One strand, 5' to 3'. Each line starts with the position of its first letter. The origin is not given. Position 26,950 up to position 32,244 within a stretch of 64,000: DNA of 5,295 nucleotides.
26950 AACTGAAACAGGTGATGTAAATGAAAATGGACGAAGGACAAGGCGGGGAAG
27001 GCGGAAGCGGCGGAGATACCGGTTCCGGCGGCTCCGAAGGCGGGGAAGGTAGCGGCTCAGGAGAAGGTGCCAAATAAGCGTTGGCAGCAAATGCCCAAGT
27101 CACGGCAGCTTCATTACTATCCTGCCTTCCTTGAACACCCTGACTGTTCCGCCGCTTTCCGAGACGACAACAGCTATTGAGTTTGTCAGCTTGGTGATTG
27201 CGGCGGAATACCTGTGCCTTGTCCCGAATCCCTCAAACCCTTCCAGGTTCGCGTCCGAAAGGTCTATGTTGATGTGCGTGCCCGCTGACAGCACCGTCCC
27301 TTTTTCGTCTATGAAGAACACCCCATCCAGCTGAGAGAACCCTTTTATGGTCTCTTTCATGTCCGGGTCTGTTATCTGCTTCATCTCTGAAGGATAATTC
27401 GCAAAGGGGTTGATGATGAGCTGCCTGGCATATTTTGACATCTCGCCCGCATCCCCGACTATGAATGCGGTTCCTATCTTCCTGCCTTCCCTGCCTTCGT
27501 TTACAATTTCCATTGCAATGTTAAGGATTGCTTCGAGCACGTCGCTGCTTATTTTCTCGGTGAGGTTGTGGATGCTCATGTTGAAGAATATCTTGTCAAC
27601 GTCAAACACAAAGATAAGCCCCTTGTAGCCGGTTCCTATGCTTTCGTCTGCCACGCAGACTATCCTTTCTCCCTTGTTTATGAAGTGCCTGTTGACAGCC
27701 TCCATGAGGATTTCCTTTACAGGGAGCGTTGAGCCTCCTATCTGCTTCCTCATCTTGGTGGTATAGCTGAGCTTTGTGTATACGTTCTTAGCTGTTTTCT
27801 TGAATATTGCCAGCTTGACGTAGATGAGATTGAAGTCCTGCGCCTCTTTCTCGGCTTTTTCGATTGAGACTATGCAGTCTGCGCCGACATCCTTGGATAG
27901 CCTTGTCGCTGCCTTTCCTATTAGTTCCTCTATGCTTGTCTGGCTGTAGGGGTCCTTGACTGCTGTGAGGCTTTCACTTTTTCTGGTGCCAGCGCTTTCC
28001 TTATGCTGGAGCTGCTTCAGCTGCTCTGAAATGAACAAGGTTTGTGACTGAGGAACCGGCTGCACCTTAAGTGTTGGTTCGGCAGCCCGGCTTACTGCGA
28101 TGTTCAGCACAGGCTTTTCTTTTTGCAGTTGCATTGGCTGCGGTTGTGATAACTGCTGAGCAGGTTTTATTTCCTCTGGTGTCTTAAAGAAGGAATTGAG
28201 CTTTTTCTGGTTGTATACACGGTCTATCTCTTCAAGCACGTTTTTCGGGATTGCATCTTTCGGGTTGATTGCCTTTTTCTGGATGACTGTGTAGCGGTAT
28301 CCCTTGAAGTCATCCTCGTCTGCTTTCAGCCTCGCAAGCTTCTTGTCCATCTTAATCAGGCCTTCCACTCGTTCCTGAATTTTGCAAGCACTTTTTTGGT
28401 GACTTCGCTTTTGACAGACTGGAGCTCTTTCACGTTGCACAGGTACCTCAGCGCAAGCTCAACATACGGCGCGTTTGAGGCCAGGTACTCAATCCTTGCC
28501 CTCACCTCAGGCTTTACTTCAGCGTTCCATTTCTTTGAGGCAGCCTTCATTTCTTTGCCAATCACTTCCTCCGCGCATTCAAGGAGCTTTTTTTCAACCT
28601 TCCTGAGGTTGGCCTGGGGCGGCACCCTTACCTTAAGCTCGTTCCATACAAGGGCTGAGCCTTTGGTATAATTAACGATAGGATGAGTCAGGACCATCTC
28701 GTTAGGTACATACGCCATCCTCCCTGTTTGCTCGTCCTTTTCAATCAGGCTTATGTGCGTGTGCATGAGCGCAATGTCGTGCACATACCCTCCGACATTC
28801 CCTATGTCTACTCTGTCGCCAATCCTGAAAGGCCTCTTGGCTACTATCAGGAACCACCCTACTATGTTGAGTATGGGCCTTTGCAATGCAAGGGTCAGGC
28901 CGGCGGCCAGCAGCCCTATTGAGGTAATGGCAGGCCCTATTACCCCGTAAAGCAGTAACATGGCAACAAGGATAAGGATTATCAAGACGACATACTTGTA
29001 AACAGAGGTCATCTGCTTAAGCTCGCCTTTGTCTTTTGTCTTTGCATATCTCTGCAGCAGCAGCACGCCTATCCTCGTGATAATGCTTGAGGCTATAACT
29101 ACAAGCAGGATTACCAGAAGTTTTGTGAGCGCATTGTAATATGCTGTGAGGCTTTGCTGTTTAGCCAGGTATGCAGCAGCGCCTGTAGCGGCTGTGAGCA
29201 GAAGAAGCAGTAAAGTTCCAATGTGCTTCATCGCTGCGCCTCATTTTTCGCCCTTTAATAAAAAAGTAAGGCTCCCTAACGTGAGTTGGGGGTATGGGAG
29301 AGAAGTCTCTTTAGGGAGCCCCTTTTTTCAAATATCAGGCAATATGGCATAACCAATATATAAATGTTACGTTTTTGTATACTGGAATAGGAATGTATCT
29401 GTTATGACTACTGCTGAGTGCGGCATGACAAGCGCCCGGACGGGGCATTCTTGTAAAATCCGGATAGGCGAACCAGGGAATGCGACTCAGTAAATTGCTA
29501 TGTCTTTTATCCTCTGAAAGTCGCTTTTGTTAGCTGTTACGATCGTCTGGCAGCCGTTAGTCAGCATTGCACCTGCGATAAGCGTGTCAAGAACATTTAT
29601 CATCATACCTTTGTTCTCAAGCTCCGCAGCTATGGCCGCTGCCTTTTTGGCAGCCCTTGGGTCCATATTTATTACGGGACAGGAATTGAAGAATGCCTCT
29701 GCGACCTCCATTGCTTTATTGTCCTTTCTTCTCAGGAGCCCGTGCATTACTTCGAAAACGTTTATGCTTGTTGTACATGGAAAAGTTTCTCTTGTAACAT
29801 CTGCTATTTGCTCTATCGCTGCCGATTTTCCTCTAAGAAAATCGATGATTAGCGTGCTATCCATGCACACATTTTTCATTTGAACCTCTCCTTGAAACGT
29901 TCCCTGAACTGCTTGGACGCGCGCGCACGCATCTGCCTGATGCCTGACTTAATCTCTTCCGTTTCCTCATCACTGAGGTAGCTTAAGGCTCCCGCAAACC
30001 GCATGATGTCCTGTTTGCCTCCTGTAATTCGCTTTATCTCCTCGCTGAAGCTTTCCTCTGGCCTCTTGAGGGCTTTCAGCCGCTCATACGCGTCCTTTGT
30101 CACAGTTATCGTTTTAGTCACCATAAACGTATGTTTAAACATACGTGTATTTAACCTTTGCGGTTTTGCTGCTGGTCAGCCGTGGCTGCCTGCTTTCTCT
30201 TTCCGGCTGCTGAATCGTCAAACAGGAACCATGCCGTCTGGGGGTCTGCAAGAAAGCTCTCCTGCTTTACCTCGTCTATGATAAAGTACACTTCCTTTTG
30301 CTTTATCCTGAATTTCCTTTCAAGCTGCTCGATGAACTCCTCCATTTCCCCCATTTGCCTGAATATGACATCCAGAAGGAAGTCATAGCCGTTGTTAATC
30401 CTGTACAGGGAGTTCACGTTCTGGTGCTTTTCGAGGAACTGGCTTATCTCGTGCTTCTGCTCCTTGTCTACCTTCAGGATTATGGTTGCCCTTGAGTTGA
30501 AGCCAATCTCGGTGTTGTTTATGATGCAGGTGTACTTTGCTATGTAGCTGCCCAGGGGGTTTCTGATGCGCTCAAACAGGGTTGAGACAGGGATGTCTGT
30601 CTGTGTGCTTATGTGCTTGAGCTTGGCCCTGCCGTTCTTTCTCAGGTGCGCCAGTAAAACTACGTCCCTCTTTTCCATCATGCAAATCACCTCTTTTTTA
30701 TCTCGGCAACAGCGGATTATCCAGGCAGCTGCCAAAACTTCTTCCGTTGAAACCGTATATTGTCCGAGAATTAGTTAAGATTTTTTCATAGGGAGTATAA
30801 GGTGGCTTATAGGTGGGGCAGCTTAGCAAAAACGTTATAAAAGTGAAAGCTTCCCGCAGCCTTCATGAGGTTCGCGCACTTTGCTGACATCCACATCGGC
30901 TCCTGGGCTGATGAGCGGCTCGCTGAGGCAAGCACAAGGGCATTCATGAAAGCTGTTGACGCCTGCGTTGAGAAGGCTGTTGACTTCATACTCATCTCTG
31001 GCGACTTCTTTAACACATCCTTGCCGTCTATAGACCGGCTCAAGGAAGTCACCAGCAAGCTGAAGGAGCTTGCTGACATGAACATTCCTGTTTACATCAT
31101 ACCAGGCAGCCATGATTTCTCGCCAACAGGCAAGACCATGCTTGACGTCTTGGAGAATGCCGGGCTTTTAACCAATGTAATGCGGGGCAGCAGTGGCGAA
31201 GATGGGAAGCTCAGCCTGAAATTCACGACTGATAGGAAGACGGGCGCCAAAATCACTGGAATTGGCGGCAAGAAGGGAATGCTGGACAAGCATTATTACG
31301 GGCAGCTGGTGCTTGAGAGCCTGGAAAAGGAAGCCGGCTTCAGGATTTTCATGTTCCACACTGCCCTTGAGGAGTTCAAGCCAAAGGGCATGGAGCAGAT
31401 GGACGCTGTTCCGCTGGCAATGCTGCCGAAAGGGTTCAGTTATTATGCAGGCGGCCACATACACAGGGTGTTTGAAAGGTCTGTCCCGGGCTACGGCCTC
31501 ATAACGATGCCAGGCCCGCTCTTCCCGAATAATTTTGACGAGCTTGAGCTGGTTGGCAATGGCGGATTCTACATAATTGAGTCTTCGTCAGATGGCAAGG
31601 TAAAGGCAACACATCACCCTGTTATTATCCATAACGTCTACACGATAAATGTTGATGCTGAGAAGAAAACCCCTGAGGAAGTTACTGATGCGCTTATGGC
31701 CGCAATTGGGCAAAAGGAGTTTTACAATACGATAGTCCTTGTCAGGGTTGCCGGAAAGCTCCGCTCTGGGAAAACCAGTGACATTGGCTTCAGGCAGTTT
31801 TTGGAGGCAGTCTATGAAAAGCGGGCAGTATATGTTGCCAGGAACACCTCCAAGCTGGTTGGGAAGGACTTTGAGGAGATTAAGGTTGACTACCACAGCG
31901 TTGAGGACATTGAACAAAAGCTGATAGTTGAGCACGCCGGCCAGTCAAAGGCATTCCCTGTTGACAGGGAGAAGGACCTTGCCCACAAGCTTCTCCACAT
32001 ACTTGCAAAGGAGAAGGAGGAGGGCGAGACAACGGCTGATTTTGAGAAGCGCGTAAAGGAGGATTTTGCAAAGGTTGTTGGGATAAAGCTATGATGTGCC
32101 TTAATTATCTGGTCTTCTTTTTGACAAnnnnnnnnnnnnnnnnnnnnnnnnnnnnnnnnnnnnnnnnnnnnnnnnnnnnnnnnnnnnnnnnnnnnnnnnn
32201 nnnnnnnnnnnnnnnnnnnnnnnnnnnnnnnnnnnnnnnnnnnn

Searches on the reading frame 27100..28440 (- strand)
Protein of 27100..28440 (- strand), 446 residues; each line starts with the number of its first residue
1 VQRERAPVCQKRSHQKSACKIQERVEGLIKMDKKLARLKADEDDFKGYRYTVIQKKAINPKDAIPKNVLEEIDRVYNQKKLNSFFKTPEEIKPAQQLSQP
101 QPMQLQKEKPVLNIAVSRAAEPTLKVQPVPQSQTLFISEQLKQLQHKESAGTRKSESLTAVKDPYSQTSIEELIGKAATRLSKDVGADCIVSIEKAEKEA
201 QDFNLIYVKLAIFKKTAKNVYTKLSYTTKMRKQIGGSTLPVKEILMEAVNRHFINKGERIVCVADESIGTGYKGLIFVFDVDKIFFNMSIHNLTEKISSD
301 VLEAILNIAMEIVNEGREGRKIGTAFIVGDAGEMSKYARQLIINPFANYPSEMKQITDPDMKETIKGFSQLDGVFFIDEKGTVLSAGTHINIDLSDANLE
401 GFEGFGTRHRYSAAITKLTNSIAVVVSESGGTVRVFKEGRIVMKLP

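Call 14: search_protein_families(library=pfam, proteins=[window:27100-28440:-])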
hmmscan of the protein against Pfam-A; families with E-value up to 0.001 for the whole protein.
window:27100-28440:- (446 aa): 1 family
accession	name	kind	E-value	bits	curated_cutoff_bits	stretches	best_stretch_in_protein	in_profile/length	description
PF02457.21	DAC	-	2.1e-17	63.2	27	1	315-440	5-118/119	DisA bacterial checkpoint controller nucleotide-binding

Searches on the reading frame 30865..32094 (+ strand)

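Call 14: search_protein_families(library=pfam, proteins=[window:30865-32094:+])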
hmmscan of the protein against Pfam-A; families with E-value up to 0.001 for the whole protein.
window:30865-32094:+ (409 aa): 2 families
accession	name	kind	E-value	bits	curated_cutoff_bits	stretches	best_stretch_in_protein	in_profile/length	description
PF00149.33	Metallophos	-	1.3e-15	58.8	21.5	1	1-201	1-190/191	Calcineurin-like phosphoesterase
PF12850.12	Metallophos_2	-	2.8e-07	31.1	27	1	1-222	1-138/154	Calcineurin-like phosphoesterase superfamily domain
